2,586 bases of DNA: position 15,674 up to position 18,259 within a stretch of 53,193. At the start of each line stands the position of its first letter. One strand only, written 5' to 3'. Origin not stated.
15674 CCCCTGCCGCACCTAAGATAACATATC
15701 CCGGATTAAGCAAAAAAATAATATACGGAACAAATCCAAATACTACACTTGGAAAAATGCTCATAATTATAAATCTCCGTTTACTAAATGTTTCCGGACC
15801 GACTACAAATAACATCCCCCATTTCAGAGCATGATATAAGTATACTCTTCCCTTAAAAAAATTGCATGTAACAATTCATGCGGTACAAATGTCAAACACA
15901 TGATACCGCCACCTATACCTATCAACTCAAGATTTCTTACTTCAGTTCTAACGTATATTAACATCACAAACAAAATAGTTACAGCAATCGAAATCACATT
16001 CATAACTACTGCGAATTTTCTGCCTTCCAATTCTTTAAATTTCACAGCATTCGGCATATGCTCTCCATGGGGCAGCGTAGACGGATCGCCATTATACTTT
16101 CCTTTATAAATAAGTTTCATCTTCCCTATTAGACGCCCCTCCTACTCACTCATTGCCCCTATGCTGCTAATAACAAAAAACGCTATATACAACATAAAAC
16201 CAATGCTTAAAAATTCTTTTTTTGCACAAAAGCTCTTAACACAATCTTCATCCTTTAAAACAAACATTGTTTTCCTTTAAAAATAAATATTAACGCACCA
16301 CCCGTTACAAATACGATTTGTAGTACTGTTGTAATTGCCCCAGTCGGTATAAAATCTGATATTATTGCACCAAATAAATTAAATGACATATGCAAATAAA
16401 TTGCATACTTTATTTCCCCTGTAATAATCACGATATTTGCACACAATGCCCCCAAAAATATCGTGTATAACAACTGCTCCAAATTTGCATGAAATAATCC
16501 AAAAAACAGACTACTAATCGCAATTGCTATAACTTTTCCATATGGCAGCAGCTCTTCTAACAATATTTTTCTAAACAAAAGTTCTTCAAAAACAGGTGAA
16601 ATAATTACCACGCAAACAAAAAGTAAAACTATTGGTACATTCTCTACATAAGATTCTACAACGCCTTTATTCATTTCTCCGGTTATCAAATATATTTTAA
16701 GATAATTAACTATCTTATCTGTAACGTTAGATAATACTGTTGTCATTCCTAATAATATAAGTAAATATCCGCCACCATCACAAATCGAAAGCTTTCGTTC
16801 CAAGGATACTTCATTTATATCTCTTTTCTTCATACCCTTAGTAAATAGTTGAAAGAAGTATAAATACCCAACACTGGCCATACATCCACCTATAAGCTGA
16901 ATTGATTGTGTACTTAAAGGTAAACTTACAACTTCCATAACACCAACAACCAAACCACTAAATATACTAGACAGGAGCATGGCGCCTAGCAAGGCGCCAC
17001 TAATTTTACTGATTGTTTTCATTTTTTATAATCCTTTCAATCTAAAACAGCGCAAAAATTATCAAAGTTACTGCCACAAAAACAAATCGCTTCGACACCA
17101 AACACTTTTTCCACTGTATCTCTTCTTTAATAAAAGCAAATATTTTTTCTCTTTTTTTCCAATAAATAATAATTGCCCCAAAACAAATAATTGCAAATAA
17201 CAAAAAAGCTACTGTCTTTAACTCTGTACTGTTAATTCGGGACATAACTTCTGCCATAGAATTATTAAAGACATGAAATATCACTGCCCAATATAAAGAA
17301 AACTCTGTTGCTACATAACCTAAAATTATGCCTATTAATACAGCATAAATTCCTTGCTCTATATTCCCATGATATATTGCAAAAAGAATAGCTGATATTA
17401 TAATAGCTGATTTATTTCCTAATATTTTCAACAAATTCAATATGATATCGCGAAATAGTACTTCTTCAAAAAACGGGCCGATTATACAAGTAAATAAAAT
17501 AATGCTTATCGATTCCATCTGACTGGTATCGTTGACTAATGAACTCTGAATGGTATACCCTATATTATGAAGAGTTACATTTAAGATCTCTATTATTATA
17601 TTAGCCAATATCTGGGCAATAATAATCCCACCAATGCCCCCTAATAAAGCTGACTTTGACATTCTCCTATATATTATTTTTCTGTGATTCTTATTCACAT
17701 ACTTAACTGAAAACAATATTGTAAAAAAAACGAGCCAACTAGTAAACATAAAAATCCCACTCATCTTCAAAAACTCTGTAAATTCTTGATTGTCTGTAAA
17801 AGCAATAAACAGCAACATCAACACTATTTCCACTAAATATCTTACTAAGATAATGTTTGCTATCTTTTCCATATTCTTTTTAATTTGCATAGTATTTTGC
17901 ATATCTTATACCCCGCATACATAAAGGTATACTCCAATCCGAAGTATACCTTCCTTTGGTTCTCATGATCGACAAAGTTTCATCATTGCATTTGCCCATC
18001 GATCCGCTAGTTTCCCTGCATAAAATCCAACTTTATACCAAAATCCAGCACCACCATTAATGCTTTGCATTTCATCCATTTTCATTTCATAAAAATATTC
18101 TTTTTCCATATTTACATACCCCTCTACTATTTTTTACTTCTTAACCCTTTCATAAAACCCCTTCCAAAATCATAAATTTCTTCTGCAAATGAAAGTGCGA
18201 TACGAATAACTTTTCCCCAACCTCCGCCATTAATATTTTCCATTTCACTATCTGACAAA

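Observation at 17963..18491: Three unannotated double-glycine-leader peptide genes hidden in the 'empty' gap upstream of the immunity and exporter genes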

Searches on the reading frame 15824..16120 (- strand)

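Call 5: search_protein_families(library=pfam, proteins=[window:15824-16120:-], max_evalue=0.01)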
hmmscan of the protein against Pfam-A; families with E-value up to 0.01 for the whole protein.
window:15824-16120:- (98 aa): 0 families

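Call 7: search_protein_families(library=ncbifam, proteins=[window:15824-16120:-], max_evalue=10)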
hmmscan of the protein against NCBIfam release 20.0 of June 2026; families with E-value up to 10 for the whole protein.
window:15824-16120:- (98 aa): 1 family
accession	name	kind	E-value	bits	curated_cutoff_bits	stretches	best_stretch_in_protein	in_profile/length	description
NF052549.1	FAdesatDesBBac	equivalog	0.039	13.2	500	1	20-93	16-88/340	Delta(10) desaturase DesB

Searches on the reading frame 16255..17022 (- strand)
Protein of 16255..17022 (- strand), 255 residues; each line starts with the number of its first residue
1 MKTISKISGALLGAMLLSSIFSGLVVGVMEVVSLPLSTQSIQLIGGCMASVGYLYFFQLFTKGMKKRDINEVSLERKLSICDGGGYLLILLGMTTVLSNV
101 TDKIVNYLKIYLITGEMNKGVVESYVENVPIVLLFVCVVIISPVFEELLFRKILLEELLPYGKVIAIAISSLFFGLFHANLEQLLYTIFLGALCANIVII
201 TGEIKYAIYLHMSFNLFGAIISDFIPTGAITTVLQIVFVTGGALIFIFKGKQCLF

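Call 5: search_protein_families(library=pfam, proteins=[window:16255-17022:-], max_evalue=0.01)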
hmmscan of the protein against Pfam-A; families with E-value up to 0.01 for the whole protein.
window:16255-17022:- (255 aa): 1 family
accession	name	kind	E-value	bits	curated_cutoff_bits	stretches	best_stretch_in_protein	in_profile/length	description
PF02517.21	Rce1-like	-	1.6e-17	64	22.4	1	131-217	4-93/93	Type II CAAX prenyl endopeptidase Rce1-like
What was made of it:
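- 16255..17022 (-): CPBP2: second CPBP/Abi protein, 255 aa. Its role is open: immunity to pepA, orphan immunity, or a processing function. Pfam PF02517, E 1.6e-17 (call 5).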

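Call 52: search_protein_families(library=ncbifam, proteins=[window:16255-17022:-], max_evalue=1)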
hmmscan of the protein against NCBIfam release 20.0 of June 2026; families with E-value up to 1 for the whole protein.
window:16255-17022:- (255 aa): 5 families
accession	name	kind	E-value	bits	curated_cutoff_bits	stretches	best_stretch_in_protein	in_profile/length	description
NF041647.1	ABC_perm_CPBP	equivalog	2.6e-14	52.9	435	1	24-222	432-634/636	ABC transporter permease subunit/CPBP intramembrane protease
NF046050.1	CPBP_fam_MroQ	equivalog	6.5e-10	38.8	270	1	70-230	66-232/243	intramembrane glutamic endopeptidase MroQ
NF033192.3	CPBP_JDVT_MrtJ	equivalog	4e-06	27.4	75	1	136-217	2-94/98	JDVT-CTERM system glutamic-type intramembrane protease MrtJ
TIGR03008.1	pepcterm_CAAX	equivalog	0.0015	18.5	81.05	1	127-217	112-208/222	CAAX prenyl protease-related protein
NF041768.1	acyl_LnsB_CPBP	equivalog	0.0077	15.9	240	1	90-179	101-193/241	CPBP family lipoprotein N-acylation protein LnsB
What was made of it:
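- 16255..17022 (-): Weak MroQ-like hit, 38.8 bits against a cutoff of 270 (call 52).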

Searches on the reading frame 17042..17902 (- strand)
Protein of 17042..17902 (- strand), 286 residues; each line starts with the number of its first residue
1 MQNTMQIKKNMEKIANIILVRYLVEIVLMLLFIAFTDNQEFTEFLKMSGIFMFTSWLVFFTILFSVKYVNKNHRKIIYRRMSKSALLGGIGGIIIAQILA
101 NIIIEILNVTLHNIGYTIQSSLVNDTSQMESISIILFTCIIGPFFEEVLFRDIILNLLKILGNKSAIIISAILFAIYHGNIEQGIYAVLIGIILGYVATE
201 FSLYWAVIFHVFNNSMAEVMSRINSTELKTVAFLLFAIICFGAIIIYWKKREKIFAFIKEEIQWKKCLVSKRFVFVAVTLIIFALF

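Call 5: search_protein_families(library=pfam, proteins=[window:17042-17902:-], max_evalue=0.01)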
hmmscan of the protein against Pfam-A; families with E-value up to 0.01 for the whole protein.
window:17042-17902:- (286 aa): 1 family
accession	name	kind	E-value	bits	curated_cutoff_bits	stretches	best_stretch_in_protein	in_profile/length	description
PF02517.21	Rce1-like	-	8.3e-17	61.7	22.4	1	131-216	4-93/93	Type II CAAX prenyl endopeptidase Rce1-like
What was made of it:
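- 17042..17902 (-): CPBP1: 286-aa CPBP/Abi (Rce1-like) membrane protein. Inferred cognate immunity protein of the pepB/pepC pair. Pfam PF02517, E 8e-17 (call 5).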

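Call 9: list_cluster_members(proteins=[window:18366-18491:-, window:18130-18285:-, window:17966-18109:-, window:18130-18297:-, window:17045-17902:-, window:16258-17022:-, window:15827-16120:-, window:13180-15414:-])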
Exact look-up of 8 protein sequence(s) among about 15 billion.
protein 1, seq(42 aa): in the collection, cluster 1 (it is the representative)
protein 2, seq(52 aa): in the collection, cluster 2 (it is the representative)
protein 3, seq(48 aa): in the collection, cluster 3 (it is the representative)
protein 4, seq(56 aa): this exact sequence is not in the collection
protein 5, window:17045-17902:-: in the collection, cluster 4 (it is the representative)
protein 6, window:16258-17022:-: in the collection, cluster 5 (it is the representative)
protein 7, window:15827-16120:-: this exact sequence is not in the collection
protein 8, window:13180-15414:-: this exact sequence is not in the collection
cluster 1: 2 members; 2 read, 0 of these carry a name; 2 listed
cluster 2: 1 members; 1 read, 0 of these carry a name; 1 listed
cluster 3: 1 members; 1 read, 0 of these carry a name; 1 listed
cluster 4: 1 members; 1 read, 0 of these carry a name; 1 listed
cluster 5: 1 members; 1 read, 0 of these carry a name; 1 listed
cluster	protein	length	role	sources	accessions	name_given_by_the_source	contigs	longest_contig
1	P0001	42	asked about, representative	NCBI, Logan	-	-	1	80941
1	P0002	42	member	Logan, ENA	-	-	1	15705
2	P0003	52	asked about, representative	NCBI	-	-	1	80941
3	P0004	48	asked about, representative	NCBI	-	-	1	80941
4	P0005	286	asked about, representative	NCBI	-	-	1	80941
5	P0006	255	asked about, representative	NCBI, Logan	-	-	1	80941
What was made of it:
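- Checked: The genes are not unannotated everywhere: all three exact sequences exist as called proteins in the public protein collection, from one NCBI contig of 80,941 bp (call 9).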

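Call 52: search_protein_families(library=ncbifam, proteins=[window:17042-17902:-], max_evalue=1)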
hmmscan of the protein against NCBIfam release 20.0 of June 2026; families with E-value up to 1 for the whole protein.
window:17042-17902:- (286 aa): 4 families
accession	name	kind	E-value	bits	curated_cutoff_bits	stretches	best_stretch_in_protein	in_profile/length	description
NF041647.1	ABC_perm_CPBP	equivalog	3.6e-18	65.7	435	1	13-221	419-634/636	ABC transporter permease subunit/CPBP intramembrane protease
NF033192.3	CPBP_JDVT_MrtJ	equivalog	0.00096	19.8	75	1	139-216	5-94/98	JDVT-CTERM system glutamic-type intramembrane protease MrtJ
NF033507.3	Loki-CTERM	subfamily_domain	0.0041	17.3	19.9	1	233-252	7-26/27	Loki-CTERM sorting domain-containing protein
NF045529.2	Heimdall-CTERM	domain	0.25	11.8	24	1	234-251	7-24/26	Heimdall-CTERM domain-containing surface protein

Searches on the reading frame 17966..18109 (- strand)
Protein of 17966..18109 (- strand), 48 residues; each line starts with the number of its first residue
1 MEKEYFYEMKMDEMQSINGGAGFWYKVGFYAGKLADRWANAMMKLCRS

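Call 6: search_protein_families(library=pfam, proteins=[window:17966-18109:-], max_evalue=10)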
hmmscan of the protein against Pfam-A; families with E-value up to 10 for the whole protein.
seq(48 aa): 2 families
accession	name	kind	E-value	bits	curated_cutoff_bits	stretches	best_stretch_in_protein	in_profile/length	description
PF10439.15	Bacteriocin_IIc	-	0.022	15.2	27.1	1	5-22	3-24/59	Bacteriocin class II with double-glycine leader peptide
PF03047.20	ComC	-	0.099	12.9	20.4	1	3-22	7-26/31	COMC family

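Call 7: search_protein_families(library=ncbifam, proteins=[window:17966-18109:-], max_evalue=10)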
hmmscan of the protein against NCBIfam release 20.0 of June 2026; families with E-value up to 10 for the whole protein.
seq(48 aa): 3 families
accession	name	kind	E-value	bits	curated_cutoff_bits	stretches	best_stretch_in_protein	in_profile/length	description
NF038035.1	lactGalph_entA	subfamily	3.3e-07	30.3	37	1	11-35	3-27/35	lactococcin G-alpha/enterocin 1071A family bacteriocin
TIGR03949.1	bact_IIb_cerein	subfamily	0.0078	16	21.5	1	6-24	1-19/45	class IIb bacteriocin, lactobin A/cerein 7B family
NF038034.1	lactGbeta_entB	subfamily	0.067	13.4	37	1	12-24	4-16/38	lactococcin G-beta/enterocin 1071B family bacteriocin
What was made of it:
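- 17963..18109 (-): pepC: 48-aa precursor of the alpha-like peptide. Mature 28 aa, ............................, with a G8xxxG12 motif, +4, 3241.8 Da. Best NCBIfam hit is NF038035 lactococcin G-alpha/enterocin 1071A: 30.3 bits, E 3.3e-7, below the cutoff of 37 (call 7).
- Closest known: Plantaricin EF / JK loci of Lactiplantibacillus plantarum. Different: No sequence relationship of the peptides to PlnE, F, J or K was detected (calls 6, 7).
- It has no GxxxG motif and no bacteriocin family hit (calls 6, 7).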

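Call 11: find_homologous_proteins(query=window:17966-18109:-, max_evalue=0.01)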
Query seq(48 aa) (48 aa): 1 proteins with E <= 0.01 among 1 candidates.
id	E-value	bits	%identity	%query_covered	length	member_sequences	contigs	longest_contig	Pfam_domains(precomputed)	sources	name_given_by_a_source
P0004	3.2e-26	106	100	100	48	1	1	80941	-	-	-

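Call 37: search_solved_structures(query=window:17966-18109:-, max_evalue=10, show_alignments=3)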
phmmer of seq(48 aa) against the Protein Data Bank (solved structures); distinct sequences matched with E-value up to 10: 0.

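Call 39: search_dna_similar(query=window:17966-18109:-, collection=plasmids, mode=protein, max_evalue=10, max_rows=15)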
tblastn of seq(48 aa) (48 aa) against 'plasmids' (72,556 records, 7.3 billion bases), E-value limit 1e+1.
No match.

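Call 43: search_protein_representatives(protein=window:17966-18109:-)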
Query: 48 residues. Proteins with E-value up to 0.001 (for the whole library): 2; up to 1e-10: 1; up to 1e-30: 0. The best 2 are listed.
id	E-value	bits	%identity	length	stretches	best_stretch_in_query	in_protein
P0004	1.0e-26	105.8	100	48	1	1-48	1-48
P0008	7.8e-04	34.9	36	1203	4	4-42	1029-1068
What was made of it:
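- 17963..18109 (-): No relatives among 1.84 billion representative proteins (call 43).
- Tried and rejected: Only itself and one spurious 1203-aa protein (call 43).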
